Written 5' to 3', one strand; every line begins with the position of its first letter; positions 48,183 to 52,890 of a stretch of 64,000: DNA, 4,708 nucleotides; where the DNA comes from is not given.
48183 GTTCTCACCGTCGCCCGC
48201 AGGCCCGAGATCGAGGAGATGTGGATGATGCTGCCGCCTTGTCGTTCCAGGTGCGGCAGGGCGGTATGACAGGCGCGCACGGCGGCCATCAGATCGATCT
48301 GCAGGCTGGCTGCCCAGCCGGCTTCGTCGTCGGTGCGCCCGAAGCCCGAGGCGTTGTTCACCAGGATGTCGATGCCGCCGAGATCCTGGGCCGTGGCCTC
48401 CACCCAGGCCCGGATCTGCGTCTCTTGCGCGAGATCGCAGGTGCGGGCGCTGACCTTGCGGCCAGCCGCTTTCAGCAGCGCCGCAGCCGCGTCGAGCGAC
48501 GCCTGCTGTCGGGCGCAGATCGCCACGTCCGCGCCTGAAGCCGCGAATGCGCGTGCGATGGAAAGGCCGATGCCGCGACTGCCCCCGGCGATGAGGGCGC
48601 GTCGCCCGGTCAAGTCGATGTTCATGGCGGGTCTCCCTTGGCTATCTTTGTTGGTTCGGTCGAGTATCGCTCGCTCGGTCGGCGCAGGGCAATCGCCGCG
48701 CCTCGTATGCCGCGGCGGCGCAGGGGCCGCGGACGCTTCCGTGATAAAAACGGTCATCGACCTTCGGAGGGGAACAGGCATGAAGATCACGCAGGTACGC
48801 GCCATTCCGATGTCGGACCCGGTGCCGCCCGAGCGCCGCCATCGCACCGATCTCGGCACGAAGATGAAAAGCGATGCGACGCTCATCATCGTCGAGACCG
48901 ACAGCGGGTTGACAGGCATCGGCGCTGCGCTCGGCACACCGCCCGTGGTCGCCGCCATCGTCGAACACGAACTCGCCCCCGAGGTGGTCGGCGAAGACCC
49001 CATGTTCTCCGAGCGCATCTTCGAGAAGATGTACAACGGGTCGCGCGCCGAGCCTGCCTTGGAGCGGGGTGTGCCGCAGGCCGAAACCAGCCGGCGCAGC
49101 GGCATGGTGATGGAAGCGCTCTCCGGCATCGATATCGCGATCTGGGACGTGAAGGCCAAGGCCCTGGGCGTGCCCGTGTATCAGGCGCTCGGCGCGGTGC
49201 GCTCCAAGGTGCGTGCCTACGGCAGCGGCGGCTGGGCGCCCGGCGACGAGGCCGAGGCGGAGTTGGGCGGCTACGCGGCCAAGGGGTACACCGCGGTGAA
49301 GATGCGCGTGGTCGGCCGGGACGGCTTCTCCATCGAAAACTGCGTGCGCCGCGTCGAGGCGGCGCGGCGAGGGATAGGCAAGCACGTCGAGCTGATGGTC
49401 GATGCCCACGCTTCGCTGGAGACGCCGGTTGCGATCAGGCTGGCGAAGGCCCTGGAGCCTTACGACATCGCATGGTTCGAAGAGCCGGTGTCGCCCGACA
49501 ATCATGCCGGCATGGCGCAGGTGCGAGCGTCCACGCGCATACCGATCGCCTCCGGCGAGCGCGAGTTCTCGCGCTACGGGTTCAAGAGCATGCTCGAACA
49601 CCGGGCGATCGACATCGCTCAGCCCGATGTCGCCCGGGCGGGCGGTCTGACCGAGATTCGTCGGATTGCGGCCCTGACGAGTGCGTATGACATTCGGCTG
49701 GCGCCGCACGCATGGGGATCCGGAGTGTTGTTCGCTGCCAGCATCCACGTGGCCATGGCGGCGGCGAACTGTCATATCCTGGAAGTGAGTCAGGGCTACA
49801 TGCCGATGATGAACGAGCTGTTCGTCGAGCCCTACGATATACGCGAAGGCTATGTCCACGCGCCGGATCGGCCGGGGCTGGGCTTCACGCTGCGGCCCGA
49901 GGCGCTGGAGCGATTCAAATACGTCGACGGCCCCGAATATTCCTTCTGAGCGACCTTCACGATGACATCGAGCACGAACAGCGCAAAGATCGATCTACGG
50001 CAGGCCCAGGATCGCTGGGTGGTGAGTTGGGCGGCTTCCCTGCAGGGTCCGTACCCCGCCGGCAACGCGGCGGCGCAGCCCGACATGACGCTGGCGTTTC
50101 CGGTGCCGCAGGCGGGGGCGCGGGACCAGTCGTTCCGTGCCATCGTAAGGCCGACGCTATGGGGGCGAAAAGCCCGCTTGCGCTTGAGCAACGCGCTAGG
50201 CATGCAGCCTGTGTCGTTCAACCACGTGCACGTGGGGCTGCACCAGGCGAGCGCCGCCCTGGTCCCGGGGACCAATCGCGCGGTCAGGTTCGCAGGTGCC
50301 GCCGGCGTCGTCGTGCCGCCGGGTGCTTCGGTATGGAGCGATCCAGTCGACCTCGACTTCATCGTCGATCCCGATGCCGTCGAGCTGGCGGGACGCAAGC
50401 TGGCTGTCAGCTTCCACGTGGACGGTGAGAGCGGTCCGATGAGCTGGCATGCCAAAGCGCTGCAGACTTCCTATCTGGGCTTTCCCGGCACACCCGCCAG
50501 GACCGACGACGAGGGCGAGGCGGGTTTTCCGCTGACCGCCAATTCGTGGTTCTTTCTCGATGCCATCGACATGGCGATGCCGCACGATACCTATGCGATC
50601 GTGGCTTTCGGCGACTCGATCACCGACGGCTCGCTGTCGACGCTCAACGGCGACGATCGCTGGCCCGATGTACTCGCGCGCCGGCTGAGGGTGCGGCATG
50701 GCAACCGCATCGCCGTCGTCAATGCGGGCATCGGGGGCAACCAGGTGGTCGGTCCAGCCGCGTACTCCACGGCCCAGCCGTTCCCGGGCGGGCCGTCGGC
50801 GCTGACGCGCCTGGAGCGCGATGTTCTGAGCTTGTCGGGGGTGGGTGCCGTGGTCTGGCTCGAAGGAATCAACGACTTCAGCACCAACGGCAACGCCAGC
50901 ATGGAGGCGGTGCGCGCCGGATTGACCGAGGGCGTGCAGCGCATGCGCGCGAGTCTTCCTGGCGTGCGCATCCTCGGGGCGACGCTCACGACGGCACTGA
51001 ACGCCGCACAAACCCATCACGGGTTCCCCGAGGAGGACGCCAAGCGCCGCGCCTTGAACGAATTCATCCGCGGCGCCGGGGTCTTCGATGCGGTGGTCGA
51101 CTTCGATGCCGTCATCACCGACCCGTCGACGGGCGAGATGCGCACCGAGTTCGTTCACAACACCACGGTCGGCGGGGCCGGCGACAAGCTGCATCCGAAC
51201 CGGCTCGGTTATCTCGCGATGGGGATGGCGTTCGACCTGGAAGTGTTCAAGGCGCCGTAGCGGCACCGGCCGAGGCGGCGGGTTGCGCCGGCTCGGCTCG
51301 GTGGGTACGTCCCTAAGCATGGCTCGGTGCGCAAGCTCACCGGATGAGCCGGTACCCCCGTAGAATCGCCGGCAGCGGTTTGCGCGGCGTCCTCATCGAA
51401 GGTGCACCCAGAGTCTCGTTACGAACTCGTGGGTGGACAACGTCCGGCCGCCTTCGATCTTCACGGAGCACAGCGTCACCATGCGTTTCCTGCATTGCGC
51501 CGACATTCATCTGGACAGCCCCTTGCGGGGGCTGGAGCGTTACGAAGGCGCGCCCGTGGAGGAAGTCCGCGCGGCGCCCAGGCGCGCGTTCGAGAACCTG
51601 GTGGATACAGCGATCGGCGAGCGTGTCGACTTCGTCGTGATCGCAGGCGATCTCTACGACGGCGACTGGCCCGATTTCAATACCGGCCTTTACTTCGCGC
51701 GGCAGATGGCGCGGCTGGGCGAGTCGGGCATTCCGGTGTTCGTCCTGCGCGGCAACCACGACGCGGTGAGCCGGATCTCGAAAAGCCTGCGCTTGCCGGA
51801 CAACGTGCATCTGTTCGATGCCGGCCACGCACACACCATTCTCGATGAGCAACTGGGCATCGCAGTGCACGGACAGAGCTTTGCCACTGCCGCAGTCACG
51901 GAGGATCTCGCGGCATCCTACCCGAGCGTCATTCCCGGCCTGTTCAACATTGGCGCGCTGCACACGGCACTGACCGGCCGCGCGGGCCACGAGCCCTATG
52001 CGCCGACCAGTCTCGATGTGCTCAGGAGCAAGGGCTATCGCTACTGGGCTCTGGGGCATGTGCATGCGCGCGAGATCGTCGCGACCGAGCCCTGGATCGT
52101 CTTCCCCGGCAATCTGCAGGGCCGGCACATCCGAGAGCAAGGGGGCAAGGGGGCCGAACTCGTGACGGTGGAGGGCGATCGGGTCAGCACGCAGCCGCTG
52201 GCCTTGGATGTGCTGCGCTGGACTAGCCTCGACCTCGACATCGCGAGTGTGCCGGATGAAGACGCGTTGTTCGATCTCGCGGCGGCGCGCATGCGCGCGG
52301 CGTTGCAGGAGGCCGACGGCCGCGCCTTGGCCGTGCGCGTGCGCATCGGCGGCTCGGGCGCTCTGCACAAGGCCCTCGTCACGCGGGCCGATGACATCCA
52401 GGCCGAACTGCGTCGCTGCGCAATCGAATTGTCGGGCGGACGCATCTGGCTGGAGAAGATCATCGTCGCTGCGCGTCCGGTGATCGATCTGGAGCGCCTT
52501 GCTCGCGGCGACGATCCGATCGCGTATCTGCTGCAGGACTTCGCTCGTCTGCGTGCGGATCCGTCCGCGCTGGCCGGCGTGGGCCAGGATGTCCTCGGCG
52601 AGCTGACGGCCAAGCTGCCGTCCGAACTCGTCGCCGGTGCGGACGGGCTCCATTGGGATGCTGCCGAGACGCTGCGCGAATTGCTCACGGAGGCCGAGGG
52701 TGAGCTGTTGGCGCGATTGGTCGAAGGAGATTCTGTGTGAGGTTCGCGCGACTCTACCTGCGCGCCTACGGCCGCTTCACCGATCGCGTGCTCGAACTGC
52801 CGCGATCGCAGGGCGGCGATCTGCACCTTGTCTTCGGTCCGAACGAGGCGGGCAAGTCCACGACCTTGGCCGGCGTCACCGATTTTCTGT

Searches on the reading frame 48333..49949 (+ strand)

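Call 20: search_protein_families(library=pfam, proteins=[window:48333-49949:+], max_evalue=0.0001)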
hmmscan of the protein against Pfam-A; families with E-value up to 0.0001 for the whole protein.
window:48333-49949:+ (538 aa): 2 families
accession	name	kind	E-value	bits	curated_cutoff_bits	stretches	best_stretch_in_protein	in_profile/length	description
PF13378.12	MR_MLE_C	-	6.6e-69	232.4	29.4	1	313-523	8-218/219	Enolase C-terminal domain-like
PF02746.21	MR_MLE_N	-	6.9e-15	55.7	22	1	164-287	10-117/117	Mandelate racemase / muconate lactonizing enzyme, N-terminal domain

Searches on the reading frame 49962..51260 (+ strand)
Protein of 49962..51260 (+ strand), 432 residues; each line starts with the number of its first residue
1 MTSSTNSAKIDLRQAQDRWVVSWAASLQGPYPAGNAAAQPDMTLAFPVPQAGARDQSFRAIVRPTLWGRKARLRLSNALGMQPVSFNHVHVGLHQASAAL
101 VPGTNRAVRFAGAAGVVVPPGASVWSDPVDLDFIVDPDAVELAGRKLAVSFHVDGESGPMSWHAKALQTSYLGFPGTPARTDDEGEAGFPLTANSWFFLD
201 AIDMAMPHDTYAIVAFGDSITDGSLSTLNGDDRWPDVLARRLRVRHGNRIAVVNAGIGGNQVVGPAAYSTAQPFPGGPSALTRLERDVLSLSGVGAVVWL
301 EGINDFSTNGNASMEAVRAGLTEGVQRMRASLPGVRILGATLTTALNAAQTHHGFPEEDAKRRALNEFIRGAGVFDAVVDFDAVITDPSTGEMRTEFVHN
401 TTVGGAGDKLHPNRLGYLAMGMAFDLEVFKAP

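Call 20: search_protein_families(library=pfam, proteins=[window:49962-51260:+], max_evalue=0.0001)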
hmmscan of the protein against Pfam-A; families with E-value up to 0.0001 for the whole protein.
window:49962-51260:+ (432 aa): 2 families
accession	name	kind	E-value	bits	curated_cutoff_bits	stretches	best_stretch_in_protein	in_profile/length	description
PF13472.12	Lipase_GDSL_2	-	3.5e-23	83.5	32.9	1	215-417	1-176/178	GDSL-like Lipase/Acylhydrolase family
PF00657.28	Lipase_GDSL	-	3e-17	63.9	23.6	1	213-424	1-208/208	GDSL-like Lipase/Acylhydrolase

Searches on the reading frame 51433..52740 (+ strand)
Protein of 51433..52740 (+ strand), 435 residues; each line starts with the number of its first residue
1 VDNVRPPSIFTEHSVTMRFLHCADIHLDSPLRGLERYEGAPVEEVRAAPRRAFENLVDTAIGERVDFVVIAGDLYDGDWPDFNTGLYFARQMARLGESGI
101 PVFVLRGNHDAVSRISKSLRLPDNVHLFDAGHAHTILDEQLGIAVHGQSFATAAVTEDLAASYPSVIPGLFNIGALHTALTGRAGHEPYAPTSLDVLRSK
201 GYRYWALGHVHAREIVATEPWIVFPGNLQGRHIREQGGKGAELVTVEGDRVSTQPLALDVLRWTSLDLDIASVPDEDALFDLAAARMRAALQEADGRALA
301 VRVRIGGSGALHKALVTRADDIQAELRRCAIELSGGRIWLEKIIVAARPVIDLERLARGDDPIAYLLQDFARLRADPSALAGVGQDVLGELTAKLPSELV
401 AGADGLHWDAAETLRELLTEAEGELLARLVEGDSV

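Call 20: search_protein_families(library=pfam, proteins=[window:51433-52740:+], max_evalue=0.0001)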
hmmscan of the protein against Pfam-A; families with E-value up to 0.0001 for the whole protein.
window:51433-52740:+ (435 aa): 2 families
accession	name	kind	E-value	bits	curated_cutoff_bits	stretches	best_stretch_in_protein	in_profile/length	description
PF00149.33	Metallophos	-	4.1e-17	63.7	21.5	1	17-212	1-190/191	Calcineurin-like phosphoesterase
PF12850.12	Metallophos_2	-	1.1e-06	29.1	27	1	17-235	1-142/154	Calcineurin-like phosphoesterase superfamily domain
